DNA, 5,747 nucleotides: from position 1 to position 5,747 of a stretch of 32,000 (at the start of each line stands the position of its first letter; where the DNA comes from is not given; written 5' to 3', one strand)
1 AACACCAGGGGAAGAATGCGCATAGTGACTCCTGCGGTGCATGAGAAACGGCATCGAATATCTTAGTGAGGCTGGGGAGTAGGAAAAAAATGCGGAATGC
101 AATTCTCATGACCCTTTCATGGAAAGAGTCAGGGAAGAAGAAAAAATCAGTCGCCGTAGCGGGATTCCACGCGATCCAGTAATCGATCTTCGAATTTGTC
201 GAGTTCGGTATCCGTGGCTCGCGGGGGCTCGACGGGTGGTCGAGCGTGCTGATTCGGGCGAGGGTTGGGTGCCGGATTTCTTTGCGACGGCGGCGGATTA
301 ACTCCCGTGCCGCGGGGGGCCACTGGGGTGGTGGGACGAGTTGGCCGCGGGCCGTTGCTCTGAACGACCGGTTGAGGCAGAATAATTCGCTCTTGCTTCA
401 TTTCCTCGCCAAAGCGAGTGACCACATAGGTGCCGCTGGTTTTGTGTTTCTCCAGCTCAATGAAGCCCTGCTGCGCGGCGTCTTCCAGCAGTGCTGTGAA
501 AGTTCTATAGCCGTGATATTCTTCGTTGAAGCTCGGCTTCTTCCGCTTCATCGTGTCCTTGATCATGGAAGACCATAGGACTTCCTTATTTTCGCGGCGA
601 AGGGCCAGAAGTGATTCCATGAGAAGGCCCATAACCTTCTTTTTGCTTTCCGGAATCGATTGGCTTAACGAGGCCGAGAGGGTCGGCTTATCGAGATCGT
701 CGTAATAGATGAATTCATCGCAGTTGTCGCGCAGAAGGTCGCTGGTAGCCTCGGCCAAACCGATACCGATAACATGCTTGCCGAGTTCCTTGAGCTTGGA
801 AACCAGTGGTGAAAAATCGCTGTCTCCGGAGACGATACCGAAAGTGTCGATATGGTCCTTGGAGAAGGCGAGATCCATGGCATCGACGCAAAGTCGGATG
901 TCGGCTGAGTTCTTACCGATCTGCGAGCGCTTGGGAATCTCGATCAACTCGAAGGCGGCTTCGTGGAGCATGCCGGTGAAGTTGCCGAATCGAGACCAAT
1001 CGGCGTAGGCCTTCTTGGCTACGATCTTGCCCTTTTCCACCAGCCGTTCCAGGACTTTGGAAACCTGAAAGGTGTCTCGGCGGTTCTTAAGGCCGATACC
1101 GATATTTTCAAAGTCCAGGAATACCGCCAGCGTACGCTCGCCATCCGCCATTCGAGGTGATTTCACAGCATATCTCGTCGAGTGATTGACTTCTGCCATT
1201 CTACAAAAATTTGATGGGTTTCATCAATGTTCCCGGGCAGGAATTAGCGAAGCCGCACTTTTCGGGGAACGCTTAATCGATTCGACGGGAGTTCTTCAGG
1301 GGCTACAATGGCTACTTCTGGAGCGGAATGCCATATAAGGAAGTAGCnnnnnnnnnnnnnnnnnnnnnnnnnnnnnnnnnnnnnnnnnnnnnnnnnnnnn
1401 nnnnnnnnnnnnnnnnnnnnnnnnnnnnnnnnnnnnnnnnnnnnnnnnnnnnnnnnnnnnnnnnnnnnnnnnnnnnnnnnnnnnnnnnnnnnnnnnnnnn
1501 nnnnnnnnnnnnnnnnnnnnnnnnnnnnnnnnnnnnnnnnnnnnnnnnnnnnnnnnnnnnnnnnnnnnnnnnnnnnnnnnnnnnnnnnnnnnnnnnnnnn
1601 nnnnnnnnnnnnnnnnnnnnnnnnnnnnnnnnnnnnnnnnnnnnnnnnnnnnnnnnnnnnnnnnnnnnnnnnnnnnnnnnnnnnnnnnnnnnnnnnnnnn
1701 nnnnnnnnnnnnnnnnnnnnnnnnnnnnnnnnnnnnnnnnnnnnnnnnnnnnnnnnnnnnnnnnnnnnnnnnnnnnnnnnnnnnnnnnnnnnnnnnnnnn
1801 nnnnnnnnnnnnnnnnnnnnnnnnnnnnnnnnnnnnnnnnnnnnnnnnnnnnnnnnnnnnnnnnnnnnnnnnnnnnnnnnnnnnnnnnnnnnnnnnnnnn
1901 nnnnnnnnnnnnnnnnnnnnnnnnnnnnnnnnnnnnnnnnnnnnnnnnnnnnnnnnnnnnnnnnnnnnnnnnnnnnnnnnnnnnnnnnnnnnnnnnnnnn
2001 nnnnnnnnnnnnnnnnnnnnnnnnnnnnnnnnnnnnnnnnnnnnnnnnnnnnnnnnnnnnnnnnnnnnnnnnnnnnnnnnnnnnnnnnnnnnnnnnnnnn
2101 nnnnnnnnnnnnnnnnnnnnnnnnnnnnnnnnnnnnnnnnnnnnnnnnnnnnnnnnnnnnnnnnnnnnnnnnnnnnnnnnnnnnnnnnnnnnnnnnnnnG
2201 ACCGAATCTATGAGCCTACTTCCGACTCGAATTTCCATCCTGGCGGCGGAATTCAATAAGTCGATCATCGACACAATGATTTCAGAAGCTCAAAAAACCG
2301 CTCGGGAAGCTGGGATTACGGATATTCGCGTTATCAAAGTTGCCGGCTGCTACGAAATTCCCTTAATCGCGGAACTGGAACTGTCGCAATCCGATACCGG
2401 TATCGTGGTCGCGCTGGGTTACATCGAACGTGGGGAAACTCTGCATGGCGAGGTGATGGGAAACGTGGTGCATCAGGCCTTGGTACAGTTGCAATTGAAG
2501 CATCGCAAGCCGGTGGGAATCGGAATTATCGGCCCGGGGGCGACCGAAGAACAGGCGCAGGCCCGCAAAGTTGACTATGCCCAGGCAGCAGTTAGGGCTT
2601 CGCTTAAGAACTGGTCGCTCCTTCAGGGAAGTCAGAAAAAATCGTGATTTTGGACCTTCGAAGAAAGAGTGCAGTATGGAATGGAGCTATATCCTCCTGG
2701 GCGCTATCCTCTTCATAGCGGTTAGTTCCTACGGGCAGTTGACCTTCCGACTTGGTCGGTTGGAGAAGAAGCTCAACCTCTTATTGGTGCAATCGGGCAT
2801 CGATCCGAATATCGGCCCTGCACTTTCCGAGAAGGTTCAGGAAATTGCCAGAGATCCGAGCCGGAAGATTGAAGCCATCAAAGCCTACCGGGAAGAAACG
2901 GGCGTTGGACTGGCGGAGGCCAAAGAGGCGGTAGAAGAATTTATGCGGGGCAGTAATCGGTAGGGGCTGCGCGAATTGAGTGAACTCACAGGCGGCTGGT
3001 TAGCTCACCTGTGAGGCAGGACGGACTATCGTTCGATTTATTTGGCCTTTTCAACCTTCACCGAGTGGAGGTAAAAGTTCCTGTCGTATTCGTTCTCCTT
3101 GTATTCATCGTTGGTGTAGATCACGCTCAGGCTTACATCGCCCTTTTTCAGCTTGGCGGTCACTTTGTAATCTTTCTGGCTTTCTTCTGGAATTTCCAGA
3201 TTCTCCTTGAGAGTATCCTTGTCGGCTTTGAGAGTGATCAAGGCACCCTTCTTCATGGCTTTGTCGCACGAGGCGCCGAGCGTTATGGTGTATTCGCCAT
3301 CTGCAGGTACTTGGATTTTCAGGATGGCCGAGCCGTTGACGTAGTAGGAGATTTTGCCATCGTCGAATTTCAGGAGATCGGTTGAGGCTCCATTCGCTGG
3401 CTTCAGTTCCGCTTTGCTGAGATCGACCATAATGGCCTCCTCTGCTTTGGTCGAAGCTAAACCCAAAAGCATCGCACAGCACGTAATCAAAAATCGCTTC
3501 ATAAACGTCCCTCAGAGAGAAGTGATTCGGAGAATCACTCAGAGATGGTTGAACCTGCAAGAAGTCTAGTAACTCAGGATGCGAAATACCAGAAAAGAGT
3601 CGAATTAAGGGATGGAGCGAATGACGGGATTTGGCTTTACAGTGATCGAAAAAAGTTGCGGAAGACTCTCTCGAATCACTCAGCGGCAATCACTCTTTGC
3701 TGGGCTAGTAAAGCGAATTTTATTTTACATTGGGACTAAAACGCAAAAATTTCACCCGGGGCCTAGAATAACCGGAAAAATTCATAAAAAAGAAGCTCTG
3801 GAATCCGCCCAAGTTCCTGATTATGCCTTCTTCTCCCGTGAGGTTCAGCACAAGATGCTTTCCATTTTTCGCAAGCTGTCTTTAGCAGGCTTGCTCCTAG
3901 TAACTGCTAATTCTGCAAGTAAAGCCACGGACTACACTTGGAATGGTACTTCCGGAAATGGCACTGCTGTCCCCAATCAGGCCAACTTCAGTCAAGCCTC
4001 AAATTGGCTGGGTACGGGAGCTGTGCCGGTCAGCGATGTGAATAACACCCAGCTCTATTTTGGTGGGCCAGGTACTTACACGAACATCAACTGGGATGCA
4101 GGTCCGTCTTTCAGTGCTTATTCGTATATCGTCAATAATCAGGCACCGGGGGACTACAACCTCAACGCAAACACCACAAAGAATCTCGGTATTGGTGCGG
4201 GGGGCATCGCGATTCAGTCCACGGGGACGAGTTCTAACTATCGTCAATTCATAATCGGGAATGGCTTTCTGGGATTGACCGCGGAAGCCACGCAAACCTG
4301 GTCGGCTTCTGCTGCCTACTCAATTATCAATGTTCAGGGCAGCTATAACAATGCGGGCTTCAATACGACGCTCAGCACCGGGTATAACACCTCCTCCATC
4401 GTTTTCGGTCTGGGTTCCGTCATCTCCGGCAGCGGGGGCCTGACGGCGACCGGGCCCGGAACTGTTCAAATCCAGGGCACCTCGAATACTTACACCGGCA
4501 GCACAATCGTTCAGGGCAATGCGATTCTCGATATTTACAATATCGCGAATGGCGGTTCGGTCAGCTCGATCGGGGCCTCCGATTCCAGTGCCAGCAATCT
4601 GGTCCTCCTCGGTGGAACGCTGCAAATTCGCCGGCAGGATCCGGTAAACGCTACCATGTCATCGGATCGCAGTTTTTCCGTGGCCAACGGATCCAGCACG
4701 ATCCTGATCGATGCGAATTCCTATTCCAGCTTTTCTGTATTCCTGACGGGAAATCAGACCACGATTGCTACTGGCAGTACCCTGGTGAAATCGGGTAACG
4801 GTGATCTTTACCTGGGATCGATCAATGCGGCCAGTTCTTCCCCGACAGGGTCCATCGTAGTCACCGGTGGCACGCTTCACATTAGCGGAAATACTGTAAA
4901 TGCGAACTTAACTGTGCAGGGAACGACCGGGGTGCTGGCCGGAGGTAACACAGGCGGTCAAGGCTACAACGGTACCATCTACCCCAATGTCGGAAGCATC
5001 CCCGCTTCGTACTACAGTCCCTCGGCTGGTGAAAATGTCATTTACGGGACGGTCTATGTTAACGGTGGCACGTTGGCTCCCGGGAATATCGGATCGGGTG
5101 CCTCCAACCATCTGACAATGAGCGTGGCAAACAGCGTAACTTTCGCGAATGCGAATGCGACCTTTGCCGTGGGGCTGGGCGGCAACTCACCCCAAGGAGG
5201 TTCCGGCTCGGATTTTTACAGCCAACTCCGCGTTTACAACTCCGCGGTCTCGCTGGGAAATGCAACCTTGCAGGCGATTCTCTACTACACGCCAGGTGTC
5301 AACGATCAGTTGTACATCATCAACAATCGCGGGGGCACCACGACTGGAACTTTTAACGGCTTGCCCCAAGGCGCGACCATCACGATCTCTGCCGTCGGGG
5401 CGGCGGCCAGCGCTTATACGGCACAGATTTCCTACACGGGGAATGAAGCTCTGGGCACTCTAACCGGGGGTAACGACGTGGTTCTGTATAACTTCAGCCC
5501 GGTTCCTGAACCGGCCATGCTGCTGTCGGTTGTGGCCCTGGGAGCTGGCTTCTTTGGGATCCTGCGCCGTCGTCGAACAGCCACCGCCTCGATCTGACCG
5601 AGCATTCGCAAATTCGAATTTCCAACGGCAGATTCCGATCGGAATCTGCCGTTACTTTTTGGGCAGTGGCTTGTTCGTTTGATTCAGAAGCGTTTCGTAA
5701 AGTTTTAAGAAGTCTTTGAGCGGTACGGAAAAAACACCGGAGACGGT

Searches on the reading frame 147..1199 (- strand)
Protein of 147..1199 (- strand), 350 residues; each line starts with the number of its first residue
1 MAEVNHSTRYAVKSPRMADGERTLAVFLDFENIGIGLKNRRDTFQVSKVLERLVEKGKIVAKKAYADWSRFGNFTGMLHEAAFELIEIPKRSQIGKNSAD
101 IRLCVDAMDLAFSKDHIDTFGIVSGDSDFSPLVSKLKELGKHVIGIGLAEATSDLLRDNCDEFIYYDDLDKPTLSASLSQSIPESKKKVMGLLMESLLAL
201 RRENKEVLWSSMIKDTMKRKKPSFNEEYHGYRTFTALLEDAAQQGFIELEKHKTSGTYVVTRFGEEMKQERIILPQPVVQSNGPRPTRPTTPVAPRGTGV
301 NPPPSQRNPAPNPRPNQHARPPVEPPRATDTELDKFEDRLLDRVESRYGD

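Call 6: search_protein_families(library=pfam, proteins=[window:147-1199:-], max_evalue=0.001)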
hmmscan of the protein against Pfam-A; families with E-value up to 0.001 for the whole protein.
window:147-1199:- (350 aa): 1 family
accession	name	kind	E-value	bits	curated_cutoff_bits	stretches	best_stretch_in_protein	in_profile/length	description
PF01936.24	NYN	-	2.2e-35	122.8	24.2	1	24-166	2-144/145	NYN domain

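Call 37: find_encoding_contigs(protein=window:147-1199:-, flank=10000, max_places=2)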
Protein window:147-1199:- (350 aa): no gene with exactly this product is on record in the collection.
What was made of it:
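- Tried and rejected: Extending the locus beyond the low end of the window failed, because the NYN protein is not on record (call 37).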

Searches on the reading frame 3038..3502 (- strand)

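Call 7: search_protein_families(library=pfam, proteins=[window:3038-3502:-], max_evalue=0.001)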
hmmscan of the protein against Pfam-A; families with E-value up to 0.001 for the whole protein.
window:3038-3502:- (154 aa): 1 family
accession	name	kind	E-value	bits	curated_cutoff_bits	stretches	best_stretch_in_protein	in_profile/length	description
PF16841.11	CBM60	-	3.4e-10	40.7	28.2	1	72-152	1-78/91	Ca-dependent carbohydrate-binding module xylan-binding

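Call 9: search_protein_families(library=ncbifam, proteins=[window:3038-3502:-], max_evalue=0.01)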
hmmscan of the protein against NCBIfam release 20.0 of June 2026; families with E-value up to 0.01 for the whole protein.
window:3038-3502:- (154 aa): 0 families

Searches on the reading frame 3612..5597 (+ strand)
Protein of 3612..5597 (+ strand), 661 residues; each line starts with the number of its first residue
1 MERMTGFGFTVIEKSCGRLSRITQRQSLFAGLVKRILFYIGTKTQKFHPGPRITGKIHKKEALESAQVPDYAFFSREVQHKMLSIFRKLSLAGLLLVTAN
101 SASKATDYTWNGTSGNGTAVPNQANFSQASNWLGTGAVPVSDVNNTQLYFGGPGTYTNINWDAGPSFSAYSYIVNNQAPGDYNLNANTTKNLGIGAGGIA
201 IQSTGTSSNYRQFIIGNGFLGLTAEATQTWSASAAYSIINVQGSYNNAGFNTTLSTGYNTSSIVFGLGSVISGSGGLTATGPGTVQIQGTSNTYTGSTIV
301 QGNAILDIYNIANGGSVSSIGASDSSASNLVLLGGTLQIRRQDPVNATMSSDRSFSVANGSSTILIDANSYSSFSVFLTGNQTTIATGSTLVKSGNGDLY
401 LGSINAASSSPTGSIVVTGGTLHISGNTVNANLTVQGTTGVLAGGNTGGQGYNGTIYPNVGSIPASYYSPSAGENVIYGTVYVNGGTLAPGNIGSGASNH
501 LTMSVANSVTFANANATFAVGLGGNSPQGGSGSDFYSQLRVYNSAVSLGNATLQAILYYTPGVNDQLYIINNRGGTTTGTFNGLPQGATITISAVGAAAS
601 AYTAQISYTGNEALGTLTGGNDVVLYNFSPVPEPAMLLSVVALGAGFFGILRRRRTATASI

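Call 6: search_protein_families(library=pfam, proteins=[window:3612-5597:+], max_evalue=0.001)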
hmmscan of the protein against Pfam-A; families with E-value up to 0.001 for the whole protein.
window:3612-5597:+ (661 aa): 0 families

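Call 9: search_protein_families(library=ncbifam, proteins=[window:3612-5597:+], max_evalue=0.01)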
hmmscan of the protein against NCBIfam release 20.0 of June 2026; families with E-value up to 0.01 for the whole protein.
window:3612-5597:+ (661 aa): 2 families
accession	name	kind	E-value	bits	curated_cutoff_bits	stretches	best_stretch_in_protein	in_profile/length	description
TIGR02601.1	autotrns_rpt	repeat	0.00074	19.3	19.85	2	280-304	5-28/32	beta strand repeat protein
TIGR02595.1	PEP_CTERM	domain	0.0048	17.6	16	1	631-655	1-24/24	PEP-CTERM sorting domain-containing protein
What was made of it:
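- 3855..5597 (+): Candidate substrate: a secreted beta-strand-repeat protein with a C-terminal PEP-CTERM signal (VPEP, a hydrophobic helix, then RRRR; signal at about nt 5502-5576). TIGR02595 scores 17.6 against 16 (call 9).
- Checked: The protein ending at 5597 passes PEP-CTERM TIGR02595 (17.6 against 16) (call 9).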
